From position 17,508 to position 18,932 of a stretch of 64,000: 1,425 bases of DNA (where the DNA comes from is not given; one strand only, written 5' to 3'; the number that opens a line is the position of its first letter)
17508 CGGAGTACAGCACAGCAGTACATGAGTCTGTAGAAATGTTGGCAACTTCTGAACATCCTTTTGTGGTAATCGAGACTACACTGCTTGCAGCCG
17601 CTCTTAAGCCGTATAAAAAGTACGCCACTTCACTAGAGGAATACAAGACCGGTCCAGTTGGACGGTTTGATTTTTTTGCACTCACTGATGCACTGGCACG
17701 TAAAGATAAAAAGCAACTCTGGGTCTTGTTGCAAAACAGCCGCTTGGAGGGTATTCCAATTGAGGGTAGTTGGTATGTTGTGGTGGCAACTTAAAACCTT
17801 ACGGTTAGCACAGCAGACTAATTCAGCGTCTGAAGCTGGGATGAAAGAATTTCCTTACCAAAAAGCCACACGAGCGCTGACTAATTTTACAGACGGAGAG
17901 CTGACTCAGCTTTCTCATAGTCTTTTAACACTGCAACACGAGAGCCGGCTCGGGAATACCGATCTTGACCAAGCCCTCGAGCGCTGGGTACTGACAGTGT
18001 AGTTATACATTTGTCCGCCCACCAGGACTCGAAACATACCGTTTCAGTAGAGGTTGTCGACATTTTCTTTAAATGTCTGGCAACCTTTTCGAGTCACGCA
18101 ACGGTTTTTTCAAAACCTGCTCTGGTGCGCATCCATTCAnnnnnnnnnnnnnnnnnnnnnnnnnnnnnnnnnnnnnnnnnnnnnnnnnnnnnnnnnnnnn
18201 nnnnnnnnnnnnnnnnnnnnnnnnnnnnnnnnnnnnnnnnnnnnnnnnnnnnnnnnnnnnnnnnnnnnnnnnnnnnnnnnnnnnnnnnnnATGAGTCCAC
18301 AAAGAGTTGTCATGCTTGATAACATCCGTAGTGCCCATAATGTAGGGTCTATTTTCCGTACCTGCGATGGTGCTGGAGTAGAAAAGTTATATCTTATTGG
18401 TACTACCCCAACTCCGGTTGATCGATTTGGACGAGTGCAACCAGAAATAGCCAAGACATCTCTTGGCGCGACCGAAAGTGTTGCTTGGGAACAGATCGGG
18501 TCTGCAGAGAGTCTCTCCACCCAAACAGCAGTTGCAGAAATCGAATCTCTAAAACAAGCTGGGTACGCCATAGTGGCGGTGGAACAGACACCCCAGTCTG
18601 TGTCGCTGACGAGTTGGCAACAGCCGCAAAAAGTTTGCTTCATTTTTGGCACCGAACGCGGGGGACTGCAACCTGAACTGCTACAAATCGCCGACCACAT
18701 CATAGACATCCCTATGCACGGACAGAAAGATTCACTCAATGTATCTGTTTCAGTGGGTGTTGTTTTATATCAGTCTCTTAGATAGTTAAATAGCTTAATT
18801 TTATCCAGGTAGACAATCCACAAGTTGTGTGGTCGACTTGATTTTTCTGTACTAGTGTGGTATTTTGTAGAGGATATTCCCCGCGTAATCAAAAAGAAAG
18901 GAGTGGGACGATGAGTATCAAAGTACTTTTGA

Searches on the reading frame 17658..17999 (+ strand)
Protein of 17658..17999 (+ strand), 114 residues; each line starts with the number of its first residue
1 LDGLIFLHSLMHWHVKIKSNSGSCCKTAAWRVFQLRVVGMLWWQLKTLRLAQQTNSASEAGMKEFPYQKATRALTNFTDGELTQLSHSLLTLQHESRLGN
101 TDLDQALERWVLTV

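Call 84: search_protein_families(library=pfam, proteins=[window:17658-17999:+], max_evalue=0.01)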
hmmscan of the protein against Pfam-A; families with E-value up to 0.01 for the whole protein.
window:17658-17999:+ (114 aa): 1 family
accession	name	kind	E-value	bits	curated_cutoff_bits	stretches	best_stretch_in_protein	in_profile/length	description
PF21694.2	DNA_pol3_delta_C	-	0.0016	18.8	27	1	50-112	57-119/121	DNA polymerase III delta subunit, C-terminal domain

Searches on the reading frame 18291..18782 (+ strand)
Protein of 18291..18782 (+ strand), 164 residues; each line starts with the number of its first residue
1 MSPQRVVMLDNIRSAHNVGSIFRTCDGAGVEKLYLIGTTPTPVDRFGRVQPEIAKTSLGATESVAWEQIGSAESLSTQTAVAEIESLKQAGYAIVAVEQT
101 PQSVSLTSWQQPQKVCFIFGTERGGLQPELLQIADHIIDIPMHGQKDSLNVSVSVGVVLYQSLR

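Call 5: search_protein_families(library=pfam, proteins=[window:18291-18782:+], max_evalue=0.1)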
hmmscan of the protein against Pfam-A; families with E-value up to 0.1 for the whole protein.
window:18291-18782:+ (164 aa): 4 families
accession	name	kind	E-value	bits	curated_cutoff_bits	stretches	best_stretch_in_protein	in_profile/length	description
PF00588.24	SpoU_methylase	-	5.3e-34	117.8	29.7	1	6-160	3-142/142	SpoU rRNA Methylase family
PF09936.14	Methyltrn_RNA_4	-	0.036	14.3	22.6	1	64-153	77-171/182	SAM-dependent RNA methyltransferase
PF04452.19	Methyltrans_RNA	-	0.046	13.8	23.9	1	84-134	86-137/165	RNA methyltransferase domain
PF08279.18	HTH_11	-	0.054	13.8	25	0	74-97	26-49/55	HTH domain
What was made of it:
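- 18291..18785 (+): trmH/SpoU-family RNA methyltransferase; conserved upstream anchor of the locus. Pfam SpoU_methylase scores 117.8 bits (call 5).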

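Call 6: search_protein_families(library=ncbifam, proteins=[window:18291-18782:+], max_evalue=0.1)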
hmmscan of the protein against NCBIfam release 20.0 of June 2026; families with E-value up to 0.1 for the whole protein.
window:18291-18782:+ (164 aa): 13 families
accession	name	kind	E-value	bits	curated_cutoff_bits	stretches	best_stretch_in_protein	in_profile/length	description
TIGR00186.1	rRNA_methyl_3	equivalog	4.1e-25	88.7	160.15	1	6-163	95-237/240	23S rRNA (guanosine(2251)-2'-O)-methyltransferase RlmB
NF008295.0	PRK11081.1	equivalog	3e-18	66.2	227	1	6-162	21-161/230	tRNA (guanosine(18)-2'-O)-methyltransferase TrmH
NF008117.0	PRK10864.1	equivalog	9.3e-16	57.9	267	1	6-160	198-336/344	tRNA/rRNA methyltransferase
NF008386.0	PRK11181.1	equivalog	1.1e-13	51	366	1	6-164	97-240/244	23S rRNA (guanosine(2251)-2'-O)-methyltransferase RlmB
NF000477.1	NshR_TsnR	equivalog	1.3e-12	47.7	425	1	84-161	182-259/266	NshR/TsnR family 23S rRNA methyltransferase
TIGR00050.1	rRNA_methyl_1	subfamily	2.2e-12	47.4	167.15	1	7-161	7-152/233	TrmJ/YjtD family RNA methyltransferase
NF041077.1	tRNAmeth_TrmJ_Sulfolob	equivalog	1.9e-08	34.2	350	1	13-161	10-150/229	tRNA (cytidine-2'-O-)-methyltransferase TrmJ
TIGR00185.1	tRNA_yibK_trmL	equivalog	2.5e-08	34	190.6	1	15-164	12-146/154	tRNA (uridine(34)/cytosine(34)/5-carboxymethylaminomethyluridine(34)-2'-O)-methyltransferase TrmL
NF000035.1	nosihep_NshR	exception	1.5e-07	31.2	500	1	113-161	211-259/274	NshR family nosiheptide/thiostrepton resistance 23S rRNA methyltransferase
NF007752.0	PRK10433.1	equivalog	4.8e-07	29.5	212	1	99-161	94-154/228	tRNA/rRNA methyltransferase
NF011694.0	PRK15114.1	equivalog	2.3e-06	27.4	280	1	6-161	7-155/246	tRNA (cytosine(32)/uridine(32)-2'-O)-methyltransferase TrmJ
NF007683.0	PRK10358.1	equivalog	3.8e-05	23.6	282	1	99-164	82-146/157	tRNA (uridine(34)/cytosine(34)/5-carboxymethylaminomethyluridine(34)-2'-O)-methyltransferase TrmL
NF049992.1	NGTferase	equivalog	0.072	11.7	1000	0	3-48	260-305/614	UDP-glucose:protein N-beta-glucosyltransferase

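Call 27: find_related_loci(query=window:18291-18782:+, collection=metagenome_contigs, flank=8000)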
Query window:18291-18782:+ (164 aa) in metagenome_contigs; peptide patterns used: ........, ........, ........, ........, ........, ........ (x = any residue, [..] = any of these).
260 stretches matched a pattern; 23 encode a relative of the query (tblastn E <= 1e-3); 23 distinct loci.
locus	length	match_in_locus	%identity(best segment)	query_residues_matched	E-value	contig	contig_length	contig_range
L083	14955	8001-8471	60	5-161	7e-63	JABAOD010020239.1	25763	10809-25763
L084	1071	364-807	59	5-158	1e-62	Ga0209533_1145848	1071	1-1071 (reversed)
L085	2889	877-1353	57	6-164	3e-58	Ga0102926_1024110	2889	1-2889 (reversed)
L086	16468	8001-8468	52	1-164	2e-54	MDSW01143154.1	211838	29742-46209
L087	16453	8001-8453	51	5-163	6e-54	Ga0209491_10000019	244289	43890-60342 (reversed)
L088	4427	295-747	52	5-163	9e-54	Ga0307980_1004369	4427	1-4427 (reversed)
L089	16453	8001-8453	51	5-163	6e-54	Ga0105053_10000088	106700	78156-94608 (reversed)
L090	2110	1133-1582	57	7-162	3e-54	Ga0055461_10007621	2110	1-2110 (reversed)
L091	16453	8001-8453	52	5-163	3e-53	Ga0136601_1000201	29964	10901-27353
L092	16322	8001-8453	51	5-163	8e-53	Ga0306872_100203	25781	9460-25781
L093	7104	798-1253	51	4-163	3e-52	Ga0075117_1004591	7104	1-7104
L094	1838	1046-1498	52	5-163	2e-52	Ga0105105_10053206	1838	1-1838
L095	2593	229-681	49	5-163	6e-51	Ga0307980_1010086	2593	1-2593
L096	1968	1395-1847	49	5-163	2e-51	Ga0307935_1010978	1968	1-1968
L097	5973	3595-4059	49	1-160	9e-50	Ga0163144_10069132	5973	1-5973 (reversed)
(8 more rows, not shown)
